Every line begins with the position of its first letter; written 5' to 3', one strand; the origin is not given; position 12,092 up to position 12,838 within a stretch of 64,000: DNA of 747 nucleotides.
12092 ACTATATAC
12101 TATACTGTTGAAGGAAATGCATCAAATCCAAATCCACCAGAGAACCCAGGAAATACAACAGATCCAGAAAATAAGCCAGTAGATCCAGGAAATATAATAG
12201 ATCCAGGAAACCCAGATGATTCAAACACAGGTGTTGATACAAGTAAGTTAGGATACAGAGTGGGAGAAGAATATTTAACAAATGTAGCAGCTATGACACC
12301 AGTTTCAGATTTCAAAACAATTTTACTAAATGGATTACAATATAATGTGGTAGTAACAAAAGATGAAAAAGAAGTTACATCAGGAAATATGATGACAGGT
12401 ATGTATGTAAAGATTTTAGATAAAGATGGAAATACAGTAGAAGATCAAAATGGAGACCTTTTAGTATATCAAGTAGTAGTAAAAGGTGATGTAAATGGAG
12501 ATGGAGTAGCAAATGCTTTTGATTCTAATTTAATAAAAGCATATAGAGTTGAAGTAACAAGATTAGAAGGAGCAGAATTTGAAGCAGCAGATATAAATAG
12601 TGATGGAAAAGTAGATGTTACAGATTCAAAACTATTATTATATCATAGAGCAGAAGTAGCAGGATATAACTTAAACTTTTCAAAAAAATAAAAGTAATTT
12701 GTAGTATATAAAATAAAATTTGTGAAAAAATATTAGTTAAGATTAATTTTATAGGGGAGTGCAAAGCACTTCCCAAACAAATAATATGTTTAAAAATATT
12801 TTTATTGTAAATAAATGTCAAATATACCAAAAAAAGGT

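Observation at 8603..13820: Apparent non-cellulosomal cohesin-dockerin display system: an LPATG-anchored cohesin-like protein beside an LRR-dockerin protein, with a second dockerin on the 4044-aa giant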

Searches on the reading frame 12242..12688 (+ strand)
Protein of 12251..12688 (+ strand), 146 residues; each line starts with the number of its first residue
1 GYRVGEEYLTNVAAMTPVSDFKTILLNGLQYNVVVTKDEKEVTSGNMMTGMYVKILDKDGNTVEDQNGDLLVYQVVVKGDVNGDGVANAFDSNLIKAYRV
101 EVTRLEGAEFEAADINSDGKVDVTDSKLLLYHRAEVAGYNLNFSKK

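Call 6: search_solved_structures(query=window:12251-12688:+, max_evalue=1, show_alignments=3)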
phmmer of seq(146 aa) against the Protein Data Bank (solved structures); distinct sequences matched with E-value up to 1: 23.
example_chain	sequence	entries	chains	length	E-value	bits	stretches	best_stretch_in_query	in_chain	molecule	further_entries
4dh2_B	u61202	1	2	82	2.2e-05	27.8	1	78-104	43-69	Dockerin type 1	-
3ul4_B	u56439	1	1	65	2.9e-05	27.4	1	75-129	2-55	Cellulosome enzyme, dockerin type I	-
5lxv_B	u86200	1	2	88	0.00013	25.3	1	75-136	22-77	Carbohydrate-binding protein WP_009985128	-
4fl4_A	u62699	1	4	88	0.00019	24.8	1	78-130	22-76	Glycoside hydrolase family 9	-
8zvk_A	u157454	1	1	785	0.00053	23.3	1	77-133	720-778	AaBgIC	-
2ccl_B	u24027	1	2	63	0.00063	23.1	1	76-130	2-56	ENDO-1,4-BETA-XYLANASE Y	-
2yik_A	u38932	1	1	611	0.0009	22.6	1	76-129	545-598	ENDOGLUCANASE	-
1ohz_B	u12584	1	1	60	0.001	22.4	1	79-130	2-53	ENDO-1,4-BETA-XYLANASE Y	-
2y3n_B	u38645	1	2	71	0.0011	22.3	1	75-131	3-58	CELLULOSOMAL FAMILY-48 PROCESSIVE GLYCOSIDE HYDROLASE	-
4cj0_A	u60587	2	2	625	0.0012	22.2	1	76-130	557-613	ENDOGLUCANASE D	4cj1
1clc_A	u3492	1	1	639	0.0012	22.2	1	76-130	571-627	ENDOGLUCANASE CELD; EC: 3.2.1.4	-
6kgc_B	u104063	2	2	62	0.0021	21.4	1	77-126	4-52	And cellulose-binding endoglucanase family 9 CelL ortholog dockerin domain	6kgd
6kg9_A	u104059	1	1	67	0.0022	21.3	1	77-127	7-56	And cellulose-binding endoglucanase family 9 CelL ortholog dockerin domain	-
6kge_D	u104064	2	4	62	0.0023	21.3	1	77-127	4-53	And cellulose-binding endoglucanase family 9 CelL ortholog dockerin domain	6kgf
1daq_A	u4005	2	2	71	0.0026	21.1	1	77-130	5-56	ENDOGLUCANASE SS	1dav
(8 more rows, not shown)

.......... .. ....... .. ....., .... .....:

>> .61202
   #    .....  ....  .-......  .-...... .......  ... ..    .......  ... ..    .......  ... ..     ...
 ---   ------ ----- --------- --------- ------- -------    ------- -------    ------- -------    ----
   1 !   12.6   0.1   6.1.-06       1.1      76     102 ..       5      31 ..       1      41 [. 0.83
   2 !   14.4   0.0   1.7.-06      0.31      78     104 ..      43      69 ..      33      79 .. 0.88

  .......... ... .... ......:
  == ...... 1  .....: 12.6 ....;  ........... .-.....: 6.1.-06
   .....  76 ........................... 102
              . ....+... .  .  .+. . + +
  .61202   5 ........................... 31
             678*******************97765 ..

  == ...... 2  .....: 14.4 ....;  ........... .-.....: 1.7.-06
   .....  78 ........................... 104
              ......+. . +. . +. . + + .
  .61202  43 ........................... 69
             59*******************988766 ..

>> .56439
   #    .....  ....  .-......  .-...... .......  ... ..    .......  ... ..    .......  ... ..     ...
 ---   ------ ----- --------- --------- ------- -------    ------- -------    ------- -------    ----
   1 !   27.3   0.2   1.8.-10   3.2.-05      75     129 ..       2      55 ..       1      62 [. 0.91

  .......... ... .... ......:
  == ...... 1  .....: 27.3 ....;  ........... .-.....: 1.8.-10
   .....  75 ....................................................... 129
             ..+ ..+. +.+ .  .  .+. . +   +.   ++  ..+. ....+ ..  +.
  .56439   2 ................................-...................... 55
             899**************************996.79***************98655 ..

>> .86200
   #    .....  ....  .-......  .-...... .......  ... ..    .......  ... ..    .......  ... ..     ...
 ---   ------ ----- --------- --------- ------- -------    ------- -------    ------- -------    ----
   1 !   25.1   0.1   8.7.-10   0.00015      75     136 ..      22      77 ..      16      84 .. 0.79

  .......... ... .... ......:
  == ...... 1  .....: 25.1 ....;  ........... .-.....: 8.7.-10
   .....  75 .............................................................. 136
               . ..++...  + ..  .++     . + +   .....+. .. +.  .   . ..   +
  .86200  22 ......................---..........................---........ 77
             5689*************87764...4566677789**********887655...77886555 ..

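Call 64: predict_structure(alignment_id=A4)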
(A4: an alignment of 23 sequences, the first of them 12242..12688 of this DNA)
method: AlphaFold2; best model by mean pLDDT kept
length: 149 residues; sequences in the alignment: 23
mean_pLDDT: 91.2   pTM: 0.86
mean pLDDT of the five models: 91.2, 84.5, 84.2, 83.4, 80.8
residues with pLDDT >= 90: 106; 70-90: 37; 50-70: 5; < 50: 1
segments of 3 or more residues with pLDDT < 50: none
pLDDT, mean of each block of 10 residues (from residue 1): 73 94 88 86 96 95 85 90 96 97 95 97 96 94 86
secondary structure, 60 per line:
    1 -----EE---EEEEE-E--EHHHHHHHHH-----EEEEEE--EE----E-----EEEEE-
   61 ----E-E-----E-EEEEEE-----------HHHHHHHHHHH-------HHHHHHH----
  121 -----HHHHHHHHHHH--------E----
elements in order: E11-15 H21-29 E35-40 E55-59 E75-80 H92-102 H110-116 H126-136

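Call 66: fold_search(model_id=the predicted structure, library=pdb)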
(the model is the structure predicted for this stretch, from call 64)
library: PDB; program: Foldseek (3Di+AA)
matches with E <= 10: 162; with E <= 0.001: 0
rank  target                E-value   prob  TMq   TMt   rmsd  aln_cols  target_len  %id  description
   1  2ccl_B                2.2e-03  1.00  0.40  0.93   0.9        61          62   31  THE S45A, T46A MUTANT OF THE TYPE I COHESIN-DOCKERIN COMPLEX FROM THE CELLULOSOME OF CLOSTRIDIUM THERMOCELLUM (released 2007-02-13)
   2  4uyp_B                6.9e-03  1.00  0.40  0.77   3.9        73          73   22  High resolution structure of the third cohesin ScaC in complex with the ScaB dockerin with a mutation in the N-termina (released 2015-04-15)
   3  4fl4_J                1.5e-02  1.00  0.38  0.81   1.6        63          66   33  Scaffoldin conformation and dynamics revealed by a ternary complex from the Clostridium thermocellum cellulosome (released 2012-06-27)
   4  6kge_B                1.9e-02  1.00  0.33  0.76   2.4        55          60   34  Crystal structure of CaDoc0917(R16D)-CaCohA2 complex at pH 5.5 (released 2020-07-08)
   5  4fl4_G                2.3e-02  1.00  0.39  0.82   1.6        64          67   33  Scaffoldin conformation and dynamics revealed by a ternary complex from the Clostridium thermocellum cellulosome (released 2012-06-27)
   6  8x3a_MODEL_1_A        2.5e-02  1.00  0.36  0.36   1.1        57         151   26  Solution NMR structure of cellulosomal double-dockerin module of Clo1313_0689 from Clostridium thermocellum (released 2024-04-03)
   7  4fl4_A                2.5e-02  1.00  0.38  0.79   1.5        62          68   34  Scaffoldin conformation and dynamics revealed by a ternary complex from the Clostridium thermocellum cellulosome (released 2012-06-27)
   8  8x39_B                3.0e-02  1.00  0.41  0.44   3.3        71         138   22  Crystal structure of cellulosomal double-dockerin module of Clo1313_0689 from Clostridium thermocellum (released 2024-04-03)
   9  8x39_A                3.7e-02  0.98  0.38  0.40  10.5       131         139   18  Crystal structure of cellulosomal double-dockerin module of Clo1313_0689 from Clostridium thermocellum (released 2024-04-03)
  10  2vn6_B                4.5e-02  1.00  0.35  0.77   2.0        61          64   26  The Clostridium cellulolyticum dockerin displays a dual binding mode for its cohesin partner (released 2008-05-13)
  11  6kgc_B                4.5e-02  1.00  0.32  0.76   1.6        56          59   34  Crystal structure of CaDoc0917(R49D)-CaCohA2 complex at pH 5.4 (released 2020-07-08)
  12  2mte_MODEL_1_A        5.8e-02  1.00  0.35  0.72   1.7        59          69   32  Solution structure of Doc48S (released 2014-10-15)
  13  4fl4_D                5.8e-02  1.00  0.37  0.78   1.9        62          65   35  Scaffoldin conformation and dynamics revealed by a ternary complex from the Clostridium thermocellum cellulosome (released 2012-06-27)
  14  2o0i                  6.1e-02  0.25  0.26  0.23  11.5       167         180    9  crystal structure of the R185A mutant of the N-terminal domain of the Group B Streptococcus Alpha C protein (released 2007-02-06)
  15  3ul4_B                6.6e-02  1.00  0.37  0.83   2.0        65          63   32  Crystal structure of Coh-OlpA(Cthe_3080)-Doc918(Cthe_0918) complex: A novel type I Cohesin-Dockerin complex from Clost (released 2012-11-28)
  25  4iu2_B                1.2e-01  0.84  0.38  0.26   6.5       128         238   12  Cohesin-dockerin -X domain complex from Ruminococcus flavefacience (released 2013-04-24)
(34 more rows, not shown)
